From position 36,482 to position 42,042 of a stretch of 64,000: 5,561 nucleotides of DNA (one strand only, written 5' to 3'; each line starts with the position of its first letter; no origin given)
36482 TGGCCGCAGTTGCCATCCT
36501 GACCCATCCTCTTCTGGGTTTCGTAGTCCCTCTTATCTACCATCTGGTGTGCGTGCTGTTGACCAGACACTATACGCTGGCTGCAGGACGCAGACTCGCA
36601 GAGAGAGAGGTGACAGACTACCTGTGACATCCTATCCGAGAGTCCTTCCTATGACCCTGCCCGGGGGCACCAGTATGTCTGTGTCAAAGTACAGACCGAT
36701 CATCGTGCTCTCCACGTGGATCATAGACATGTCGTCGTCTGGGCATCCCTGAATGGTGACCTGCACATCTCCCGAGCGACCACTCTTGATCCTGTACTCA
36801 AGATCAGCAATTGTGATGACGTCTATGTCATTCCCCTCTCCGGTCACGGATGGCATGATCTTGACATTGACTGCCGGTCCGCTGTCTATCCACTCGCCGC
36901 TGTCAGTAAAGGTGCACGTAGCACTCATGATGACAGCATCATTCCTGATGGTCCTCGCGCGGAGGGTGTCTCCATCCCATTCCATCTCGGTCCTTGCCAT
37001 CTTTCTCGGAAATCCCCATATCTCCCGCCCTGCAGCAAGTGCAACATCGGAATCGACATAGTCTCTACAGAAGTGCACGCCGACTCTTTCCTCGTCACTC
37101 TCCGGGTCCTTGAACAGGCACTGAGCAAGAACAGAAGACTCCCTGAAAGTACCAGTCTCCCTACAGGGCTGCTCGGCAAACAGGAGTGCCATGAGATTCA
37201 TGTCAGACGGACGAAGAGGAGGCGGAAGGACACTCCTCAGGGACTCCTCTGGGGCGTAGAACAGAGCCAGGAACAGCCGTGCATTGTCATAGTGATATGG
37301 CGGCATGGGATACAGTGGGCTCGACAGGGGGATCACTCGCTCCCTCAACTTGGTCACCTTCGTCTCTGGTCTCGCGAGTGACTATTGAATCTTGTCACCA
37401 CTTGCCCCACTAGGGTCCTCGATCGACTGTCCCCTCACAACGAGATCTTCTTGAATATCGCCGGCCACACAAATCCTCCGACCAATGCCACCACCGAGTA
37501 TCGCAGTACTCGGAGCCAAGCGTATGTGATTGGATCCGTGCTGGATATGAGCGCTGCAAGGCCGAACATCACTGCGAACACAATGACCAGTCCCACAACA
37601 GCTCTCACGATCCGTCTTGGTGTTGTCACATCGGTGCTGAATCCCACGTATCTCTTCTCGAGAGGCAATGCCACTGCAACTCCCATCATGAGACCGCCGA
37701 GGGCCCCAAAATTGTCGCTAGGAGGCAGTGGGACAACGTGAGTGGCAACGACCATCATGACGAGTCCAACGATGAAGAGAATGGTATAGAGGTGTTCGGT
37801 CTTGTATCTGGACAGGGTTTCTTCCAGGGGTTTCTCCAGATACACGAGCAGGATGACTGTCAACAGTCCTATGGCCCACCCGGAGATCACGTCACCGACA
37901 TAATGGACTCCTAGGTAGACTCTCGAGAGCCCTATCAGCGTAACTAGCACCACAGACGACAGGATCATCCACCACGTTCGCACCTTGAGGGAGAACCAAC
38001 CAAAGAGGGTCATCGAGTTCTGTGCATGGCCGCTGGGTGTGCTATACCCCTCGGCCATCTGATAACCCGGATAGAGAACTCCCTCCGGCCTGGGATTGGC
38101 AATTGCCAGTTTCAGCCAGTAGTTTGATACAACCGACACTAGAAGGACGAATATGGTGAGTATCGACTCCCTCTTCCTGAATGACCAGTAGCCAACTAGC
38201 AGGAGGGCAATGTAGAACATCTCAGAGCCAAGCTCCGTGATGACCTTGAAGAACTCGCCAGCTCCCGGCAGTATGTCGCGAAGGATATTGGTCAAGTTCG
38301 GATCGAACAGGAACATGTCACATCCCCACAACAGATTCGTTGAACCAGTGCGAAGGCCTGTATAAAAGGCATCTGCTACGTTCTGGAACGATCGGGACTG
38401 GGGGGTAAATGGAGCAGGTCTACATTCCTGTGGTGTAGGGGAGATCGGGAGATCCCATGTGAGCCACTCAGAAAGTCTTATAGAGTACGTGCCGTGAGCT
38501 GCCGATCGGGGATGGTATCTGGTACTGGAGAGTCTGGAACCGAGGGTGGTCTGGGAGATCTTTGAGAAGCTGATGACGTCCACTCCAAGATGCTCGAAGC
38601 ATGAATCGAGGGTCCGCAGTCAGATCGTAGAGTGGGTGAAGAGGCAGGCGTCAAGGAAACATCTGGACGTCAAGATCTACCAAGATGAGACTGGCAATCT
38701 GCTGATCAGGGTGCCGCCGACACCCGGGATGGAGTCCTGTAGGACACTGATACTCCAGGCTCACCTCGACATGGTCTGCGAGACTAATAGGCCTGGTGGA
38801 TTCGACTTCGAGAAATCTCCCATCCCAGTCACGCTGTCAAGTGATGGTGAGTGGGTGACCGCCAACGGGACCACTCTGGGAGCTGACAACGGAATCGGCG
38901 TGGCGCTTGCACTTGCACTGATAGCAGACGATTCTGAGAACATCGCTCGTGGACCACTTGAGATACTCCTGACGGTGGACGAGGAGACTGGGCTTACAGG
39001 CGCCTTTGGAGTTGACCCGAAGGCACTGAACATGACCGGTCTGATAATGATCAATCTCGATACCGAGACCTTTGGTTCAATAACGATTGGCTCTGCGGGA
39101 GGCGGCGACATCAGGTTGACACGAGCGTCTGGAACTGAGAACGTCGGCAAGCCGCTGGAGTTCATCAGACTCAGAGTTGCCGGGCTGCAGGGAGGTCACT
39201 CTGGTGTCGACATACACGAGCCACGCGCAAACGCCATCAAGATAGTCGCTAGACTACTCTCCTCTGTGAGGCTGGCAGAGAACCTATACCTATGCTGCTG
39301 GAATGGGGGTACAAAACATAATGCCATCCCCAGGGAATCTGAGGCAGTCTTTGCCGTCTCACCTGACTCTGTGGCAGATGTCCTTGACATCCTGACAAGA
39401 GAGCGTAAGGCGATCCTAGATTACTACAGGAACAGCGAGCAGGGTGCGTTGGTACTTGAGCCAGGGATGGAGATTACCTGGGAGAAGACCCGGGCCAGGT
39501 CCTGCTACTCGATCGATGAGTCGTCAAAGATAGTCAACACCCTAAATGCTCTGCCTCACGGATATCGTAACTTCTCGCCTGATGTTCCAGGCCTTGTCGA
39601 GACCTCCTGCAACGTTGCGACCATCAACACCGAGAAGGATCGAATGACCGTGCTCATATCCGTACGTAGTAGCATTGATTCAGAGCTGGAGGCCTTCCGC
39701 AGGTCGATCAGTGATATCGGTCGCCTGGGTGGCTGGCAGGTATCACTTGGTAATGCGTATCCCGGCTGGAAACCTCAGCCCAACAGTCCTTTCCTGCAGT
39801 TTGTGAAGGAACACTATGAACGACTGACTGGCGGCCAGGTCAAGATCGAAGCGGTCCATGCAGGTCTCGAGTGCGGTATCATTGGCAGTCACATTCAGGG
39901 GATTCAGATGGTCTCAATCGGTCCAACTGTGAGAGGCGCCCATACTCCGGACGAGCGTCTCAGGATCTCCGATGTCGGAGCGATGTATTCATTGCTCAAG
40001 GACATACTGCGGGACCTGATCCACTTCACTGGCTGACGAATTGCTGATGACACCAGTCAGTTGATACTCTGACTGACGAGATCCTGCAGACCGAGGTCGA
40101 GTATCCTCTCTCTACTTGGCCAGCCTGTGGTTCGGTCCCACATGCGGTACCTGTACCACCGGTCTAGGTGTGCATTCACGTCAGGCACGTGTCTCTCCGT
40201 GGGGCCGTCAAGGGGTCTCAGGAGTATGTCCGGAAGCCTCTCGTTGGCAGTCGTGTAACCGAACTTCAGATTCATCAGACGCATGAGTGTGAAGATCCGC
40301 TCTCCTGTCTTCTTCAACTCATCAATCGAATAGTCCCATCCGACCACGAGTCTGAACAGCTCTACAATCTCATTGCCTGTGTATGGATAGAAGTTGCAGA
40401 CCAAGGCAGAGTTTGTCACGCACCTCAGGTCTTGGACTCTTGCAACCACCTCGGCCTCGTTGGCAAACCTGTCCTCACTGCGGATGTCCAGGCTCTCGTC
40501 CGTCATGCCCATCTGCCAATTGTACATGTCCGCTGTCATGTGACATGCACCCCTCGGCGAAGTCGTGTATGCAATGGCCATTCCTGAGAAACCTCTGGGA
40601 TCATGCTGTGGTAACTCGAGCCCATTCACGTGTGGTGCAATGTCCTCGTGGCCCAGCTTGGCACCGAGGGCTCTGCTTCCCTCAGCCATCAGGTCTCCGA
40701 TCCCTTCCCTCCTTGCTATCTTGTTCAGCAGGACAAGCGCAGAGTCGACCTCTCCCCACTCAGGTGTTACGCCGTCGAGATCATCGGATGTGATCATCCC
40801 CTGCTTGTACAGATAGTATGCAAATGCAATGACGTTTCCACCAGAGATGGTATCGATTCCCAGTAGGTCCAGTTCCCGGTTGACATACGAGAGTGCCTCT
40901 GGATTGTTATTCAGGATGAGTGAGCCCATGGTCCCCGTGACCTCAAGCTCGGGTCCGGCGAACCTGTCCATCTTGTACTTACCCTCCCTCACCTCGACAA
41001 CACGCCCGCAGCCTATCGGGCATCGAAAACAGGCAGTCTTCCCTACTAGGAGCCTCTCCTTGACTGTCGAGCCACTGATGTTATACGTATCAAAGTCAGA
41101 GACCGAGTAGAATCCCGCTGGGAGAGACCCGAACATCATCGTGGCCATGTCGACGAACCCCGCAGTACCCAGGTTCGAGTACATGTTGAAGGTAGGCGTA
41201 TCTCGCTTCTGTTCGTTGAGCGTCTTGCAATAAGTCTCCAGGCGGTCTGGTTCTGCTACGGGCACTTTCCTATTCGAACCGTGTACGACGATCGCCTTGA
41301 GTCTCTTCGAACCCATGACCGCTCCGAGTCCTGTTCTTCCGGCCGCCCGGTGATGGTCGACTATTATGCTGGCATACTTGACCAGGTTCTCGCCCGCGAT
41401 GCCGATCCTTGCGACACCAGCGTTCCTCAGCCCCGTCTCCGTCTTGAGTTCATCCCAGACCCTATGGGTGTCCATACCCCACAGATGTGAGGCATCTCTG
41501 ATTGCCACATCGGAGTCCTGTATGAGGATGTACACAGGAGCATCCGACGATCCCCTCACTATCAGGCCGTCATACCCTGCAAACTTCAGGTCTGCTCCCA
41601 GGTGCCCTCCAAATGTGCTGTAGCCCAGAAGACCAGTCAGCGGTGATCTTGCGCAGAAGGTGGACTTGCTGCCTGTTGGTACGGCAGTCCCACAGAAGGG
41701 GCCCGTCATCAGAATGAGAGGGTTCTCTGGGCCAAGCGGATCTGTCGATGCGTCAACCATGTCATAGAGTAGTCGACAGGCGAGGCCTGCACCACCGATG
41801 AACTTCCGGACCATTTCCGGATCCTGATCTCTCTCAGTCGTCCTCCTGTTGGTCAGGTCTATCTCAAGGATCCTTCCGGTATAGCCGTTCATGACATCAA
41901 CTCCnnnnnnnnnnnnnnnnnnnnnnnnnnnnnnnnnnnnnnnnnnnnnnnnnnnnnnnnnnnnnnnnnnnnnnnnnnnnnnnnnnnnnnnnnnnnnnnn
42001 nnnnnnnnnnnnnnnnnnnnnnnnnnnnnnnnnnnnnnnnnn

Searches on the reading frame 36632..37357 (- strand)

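Call 48: search_protein_families(library=pfam, proteins=[window:36632-37357:-], max_evalue=0.0001)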
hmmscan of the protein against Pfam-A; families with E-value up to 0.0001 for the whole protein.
window:36632-37357:- (241 aa): 1 family
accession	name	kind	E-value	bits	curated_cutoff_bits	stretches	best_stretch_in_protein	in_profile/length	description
PF06314.16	ADC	-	3.4e-31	109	29.8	1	18-236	14-234/238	Acetoacetate decarboxylase (ADC)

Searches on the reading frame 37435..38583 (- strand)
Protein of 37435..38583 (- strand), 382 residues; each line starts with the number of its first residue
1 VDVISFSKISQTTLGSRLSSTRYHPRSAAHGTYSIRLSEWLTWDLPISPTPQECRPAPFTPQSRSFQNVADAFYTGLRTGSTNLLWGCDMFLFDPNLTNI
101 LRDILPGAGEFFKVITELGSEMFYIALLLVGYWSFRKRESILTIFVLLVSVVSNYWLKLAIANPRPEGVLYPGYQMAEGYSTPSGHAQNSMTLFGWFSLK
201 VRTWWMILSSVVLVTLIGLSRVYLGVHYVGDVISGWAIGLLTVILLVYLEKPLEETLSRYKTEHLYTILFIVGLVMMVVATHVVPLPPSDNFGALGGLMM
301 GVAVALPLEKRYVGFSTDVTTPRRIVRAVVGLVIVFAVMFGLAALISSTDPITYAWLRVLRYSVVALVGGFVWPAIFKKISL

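Call 48: search_protein_families(library=pfam, proteins=[window:37435-38583:-], max_evalue=0.0001)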
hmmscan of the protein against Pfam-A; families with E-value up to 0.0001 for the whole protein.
window:37435-38583:- (382 aa): 1 family
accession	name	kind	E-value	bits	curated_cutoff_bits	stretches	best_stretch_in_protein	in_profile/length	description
PF01569.27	PAP2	-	4.7e-19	68.9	27.2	1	144-249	6-124/130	PAP2 superfamily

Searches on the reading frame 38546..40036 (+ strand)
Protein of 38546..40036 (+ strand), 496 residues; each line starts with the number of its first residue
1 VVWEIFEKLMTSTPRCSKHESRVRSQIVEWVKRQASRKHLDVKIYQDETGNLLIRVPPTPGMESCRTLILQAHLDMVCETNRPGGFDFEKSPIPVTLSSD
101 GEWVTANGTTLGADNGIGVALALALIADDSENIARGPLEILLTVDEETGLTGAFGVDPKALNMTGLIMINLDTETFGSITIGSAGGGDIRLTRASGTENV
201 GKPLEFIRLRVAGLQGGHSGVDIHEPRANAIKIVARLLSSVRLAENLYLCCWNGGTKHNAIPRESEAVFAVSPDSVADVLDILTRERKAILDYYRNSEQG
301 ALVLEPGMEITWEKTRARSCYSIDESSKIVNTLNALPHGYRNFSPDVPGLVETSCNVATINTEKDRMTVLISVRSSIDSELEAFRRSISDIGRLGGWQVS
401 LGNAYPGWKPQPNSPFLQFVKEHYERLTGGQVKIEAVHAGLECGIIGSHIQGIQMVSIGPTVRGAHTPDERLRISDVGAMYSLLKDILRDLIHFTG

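Call 48: search_protein_families(library=pfam, proteins=[window:38546-40036:+], max_evalue=0.0001)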
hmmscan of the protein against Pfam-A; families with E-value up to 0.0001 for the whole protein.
window:38546-40036:+ (496 aa): 2 families
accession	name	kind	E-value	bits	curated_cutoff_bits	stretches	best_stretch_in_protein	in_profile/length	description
PF01546.33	Peptidase_M20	-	3.4e-11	43.9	24.6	1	69-489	1-205/206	Peptidase family M20/M25/M40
PF07687.19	M20_dimer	-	1.4e-09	38.3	21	1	213-291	5-100/107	Peptidase dimerisation domain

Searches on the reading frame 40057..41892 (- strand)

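Call 48: search_protein_families(library=pfam, proteins=[window:40057-41892:-], max_evalue=0.0001)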
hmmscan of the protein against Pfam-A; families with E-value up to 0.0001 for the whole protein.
window:40057-41892:- (611 aa): 2 families
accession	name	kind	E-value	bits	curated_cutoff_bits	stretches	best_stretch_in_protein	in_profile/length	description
PF01314.23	AFOR_C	-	6.4e-107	358.5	27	1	222-602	3-385/385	Aldehyde ferredoxin oxidoreductase, domains 2 & 3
PF02730.20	AFOR_N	-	2.3e-76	256.4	29.8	1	6-205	1-198/199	Aldehyde ferredoxin oxidoreductase, N-terminal domain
